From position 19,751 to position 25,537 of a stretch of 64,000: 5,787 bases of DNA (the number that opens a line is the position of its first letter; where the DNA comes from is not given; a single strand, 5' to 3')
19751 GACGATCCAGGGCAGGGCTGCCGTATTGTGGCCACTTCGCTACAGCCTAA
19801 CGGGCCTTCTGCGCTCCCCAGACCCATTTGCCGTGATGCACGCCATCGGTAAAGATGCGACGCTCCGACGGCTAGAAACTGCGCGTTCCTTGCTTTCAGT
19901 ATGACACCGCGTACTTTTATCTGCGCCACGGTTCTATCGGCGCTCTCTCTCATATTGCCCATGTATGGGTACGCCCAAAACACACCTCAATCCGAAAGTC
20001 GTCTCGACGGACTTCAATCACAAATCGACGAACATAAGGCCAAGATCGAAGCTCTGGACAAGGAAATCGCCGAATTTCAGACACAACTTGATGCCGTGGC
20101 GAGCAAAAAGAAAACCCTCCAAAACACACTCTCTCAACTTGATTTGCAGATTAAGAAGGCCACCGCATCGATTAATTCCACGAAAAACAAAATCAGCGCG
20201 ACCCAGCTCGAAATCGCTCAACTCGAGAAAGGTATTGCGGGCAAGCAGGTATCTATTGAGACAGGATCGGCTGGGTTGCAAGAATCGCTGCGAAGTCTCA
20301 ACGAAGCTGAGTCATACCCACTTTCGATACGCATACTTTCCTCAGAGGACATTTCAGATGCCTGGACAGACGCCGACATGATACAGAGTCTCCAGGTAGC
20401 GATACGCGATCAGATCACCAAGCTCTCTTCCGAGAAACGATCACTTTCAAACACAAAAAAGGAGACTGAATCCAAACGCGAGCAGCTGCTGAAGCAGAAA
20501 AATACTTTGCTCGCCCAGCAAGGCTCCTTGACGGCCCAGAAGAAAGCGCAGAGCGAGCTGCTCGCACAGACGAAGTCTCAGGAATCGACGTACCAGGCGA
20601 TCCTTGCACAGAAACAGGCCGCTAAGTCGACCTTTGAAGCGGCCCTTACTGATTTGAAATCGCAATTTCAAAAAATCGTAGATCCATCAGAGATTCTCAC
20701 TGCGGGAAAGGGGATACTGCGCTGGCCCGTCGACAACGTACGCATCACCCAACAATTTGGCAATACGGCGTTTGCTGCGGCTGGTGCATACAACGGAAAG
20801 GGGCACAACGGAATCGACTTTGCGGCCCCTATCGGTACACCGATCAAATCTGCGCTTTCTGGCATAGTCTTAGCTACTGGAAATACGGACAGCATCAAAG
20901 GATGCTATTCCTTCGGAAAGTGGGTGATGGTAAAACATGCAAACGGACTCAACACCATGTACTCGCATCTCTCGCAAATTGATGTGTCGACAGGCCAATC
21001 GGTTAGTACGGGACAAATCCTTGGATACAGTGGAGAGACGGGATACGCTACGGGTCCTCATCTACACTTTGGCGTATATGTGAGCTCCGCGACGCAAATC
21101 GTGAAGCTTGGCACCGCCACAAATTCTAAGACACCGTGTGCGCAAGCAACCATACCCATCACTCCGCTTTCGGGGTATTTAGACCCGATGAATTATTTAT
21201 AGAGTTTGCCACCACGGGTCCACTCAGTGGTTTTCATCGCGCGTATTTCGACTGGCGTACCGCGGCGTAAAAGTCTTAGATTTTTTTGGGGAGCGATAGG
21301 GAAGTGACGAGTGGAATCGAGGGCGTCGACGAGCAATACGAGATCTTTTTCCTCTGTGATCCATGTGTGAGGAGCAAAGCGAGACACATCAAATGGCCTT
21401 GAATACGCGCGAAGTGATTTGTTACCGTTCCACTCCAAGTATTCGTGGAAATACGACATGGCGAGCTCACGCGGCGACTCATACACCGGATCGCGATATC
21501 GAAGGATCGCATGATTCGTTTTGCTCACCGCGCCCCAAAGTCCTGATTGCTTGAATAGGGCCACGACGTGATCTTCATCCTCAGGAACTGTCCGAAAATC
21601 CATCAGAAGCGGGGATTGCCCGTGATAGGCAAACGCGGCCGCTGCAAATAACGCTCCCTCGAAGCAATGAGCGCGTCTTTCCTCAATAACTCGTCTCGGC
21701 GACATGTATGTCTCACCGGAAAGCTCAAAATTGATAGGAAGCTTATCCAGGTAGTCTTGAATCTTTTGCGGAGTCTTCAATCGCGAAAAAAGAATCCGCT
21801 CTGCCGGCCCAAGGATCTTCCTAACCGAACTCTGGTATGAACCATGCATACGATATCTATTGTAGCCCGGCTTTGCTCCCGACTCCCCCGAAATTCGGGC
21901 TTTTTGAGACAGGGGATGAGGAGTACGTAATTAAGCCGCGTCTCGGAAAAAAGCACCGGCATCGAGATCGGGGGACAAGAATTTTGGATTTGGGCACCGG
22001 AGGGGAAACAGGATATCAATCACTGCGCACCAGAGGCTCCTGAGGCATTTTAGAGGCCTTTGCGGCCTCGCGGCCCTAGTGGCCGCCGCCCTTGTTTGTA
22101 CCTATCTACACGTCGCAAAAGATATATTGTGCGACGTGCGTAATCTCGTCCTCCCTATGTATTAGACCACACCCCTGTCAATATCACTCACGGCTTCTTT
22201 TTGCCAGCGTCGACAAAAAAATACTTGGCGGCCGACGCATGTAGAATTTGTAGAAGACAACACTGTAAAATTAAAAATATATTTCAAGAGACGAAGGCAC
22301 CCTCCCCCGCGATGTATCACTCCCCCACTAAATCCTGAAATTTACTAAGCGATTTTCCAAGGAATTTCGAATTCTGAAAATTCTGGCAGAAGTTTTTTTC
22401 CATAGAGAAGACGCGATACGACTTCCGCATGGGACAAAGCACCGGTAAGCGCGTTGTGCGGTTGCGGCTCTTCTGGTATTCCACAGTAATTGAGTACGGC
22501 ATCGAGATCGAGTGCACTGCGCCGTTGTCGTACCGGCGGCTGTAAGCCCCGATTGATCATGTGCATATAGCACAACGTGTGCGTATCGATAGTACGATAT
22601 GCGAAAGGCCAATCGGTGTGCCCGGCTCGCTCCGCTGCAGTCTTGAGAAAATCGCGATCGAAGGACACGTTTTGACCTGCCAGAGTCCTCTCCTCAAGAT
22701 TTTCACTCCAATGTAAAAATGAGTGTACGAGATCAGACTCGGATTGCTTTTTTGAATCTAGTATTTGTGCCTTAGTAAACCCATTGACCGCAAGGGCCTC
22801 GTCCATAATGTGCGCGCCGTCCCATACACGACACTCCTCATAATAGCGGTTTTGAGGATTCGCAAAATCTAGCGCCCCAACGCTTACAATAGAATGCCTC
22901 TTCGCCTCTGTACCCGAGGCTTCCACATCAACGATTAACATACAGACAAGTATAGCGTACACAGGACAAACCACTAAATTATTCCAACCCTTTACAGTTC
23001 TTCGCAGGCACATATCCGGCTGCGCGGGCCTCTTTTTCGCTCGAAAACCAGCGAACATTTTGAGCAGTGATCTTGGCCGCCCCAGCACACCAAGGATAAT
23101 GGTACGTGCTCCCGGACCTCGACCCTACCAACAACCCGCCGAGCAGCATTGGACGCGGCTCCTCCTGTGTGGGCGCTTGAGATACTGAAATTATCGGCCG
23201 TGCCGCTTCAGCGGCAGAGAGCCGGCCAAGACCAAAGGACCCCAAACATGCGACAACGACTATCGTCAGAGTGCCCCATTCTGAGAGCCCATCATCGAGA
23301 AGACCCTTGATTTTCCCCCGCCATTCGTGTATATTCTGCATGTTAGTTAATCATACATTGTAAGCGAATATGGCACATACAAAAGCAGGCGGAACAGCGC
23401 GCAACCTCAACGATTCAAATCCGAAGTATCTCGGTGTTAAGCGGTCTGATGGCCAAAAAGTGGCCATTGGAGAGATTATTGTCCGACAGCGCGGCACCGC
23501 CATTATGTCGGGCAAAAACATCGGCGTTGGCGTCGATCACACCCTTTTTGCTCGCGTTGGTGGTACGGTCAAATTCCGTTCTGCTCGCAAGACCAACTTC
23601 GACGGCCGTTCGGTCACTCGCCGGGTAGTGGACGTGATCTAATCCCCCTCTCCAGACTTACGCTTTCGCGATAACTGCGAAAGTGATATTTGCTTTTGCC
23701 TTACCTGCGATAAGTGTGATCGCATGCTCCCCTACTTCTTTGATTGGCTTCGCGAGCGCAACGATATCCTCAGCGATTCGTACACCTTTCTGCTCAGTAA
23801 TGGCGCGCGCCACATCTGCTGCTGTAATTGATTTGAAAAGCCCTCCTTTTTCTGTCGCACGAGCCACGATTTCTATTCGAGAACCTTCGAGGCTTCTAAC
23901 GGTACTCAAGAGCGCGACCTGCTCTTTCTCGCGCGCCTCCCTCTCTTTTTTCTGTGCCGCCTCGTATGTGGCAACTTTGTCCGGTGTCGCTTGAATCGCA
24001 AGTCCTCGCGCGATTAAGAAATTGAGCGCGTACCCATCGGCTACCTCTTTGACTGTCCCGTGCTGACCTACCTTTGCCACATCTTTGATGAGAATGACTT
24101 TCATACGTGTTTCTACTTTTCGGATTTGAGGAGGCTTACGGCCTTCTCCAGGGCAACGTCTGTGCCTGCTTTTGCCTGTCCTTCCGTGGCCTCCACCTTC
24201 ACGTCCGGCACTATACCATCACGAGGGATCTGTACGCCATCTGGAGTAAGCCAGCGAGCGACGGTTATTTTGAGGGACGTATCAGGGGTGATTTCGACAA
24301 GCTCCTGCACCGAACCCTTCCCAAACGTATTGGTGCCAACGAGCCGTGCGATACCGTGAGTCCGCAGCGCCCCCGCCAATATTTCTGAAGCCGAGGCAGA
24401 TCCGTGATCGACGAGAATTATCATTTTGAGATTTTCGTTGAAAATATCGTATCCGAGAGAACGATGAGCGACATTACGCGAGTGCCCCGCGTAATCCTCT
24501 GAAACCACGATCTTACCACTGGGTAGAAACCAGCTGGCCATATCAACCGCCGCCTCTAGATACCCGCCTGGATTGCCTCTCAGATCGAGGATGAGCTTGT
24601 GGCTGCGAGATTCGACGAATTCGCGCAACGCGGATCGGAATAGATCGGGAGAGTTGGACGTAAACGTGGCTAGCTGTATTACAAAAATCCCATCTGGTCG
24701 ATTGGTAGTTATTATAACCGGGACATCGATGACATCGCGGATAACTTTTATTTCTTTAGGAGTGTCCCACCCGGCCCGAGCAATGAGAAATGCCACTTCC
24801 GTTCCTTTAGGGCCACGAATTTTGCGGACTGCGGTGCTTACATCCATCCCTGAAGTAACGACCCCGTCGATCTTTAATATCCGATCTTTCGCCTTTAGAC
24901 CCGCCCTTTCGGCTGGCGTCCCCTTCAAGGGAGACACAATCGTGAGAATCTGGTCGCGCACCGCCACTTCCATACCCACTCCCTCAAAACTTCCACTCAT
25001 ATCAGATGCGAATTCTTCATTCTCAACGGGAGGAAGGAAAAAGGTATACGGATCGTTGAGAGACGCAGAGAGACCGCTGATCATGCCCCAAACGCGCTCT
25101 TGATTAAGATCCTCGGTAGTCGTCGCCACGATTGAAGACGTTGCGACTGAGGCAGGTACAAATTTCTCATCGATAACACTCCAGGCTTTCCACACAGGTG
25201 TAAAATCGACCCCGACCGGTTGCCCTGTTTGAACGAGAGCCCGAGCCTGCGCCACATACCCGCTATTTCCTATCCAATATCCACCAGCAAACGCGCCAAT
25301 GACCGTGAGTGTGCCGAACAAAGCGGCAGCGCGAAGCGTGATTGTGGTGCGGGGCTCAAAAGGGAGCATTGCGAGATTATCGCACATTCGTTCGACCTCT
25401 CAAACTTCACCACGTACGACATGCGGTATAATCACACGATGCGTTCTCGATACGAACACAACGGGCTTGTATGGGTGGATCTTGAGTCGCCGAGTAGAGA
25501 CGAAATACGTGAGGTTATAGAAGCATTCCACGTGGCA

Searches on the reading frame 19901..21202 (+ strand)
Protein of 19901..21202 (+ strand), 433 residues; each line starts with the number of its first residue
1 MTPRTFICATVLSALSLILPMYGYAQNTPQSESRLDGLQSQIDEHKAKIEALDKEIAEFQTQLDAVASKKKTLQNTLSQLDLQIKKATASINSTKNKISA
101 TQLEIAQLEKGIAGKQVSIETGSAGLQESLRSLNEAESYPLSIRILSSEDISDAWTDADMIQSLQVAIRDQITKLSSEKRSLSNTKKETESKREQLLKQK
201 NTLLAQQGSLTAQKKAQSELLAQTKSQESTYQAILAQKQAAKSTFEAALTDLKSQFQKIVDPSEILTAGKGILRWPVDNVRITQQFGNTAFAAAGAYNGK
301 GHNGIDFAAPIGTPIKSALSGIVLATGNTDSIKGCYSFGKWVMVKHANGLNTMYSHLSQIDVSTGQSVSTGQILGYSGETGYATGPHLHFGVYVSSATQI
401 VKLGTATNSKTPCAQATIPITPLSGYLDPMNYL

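Call 73: search_protein_families(library=pfam, proteins=[window:19901-21202:+], max_evalue=0.00001)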
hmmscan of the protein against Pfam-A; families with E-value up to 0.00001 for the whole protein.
window:19901-21202:+ (433 aa): 1 family
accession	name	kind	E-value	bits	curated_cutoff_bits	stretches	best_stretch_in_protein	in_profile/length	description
PF01551.29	Peptidase_M23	-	5.4e-29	100.7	28.7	1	301-395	2-90/96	Peptidase family M23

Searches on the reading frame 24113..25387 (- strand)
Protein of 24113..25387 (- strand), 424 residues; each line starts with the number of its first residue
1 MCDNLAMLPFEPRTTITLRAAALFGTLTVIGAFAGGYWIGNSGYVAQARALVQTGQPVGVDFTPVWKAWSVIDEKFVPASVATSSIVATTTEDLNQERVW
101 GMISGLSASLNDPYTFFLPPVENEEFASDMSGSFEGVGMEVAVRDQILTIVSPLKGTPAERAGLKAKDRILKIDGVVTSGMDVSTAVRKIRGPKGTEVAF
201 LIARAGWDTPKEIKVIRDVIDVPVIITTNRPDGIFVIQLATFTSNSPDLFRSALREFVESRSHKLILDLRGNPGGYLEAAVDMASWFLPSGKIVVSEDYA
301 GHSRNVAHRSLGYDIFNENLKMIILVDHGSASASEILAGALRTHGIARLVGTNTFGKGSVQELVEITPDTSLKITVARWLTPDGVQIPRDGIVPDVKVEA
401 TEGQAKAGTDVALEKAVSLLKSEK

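Call 73: search_protein_families(library=pfam, proteins=[window:24113-25387:-], max_evalue=0.00001)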
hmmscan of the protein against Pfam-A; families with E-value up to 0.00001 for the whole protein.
window:24113-25387:- (424 aa): 4 families
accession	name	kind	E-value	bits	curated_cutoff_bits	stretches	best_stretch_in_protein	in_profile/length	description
PF03572.23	Peptidase_S41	-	2e-45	154.8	24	1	236-398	4-165/165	Peptidase family S41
PF17820.7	PDZ_6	-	4e-12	46.1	27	1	150-204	2-54/54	PDZ domain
PF00595.29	PDZ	-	1.7e-10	41.6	23.2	1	135-202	10-80/81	PDZ domain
PF13180.12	PDZ_2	-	9e-07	29.5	27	1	138-209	4-74/80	PDZ domain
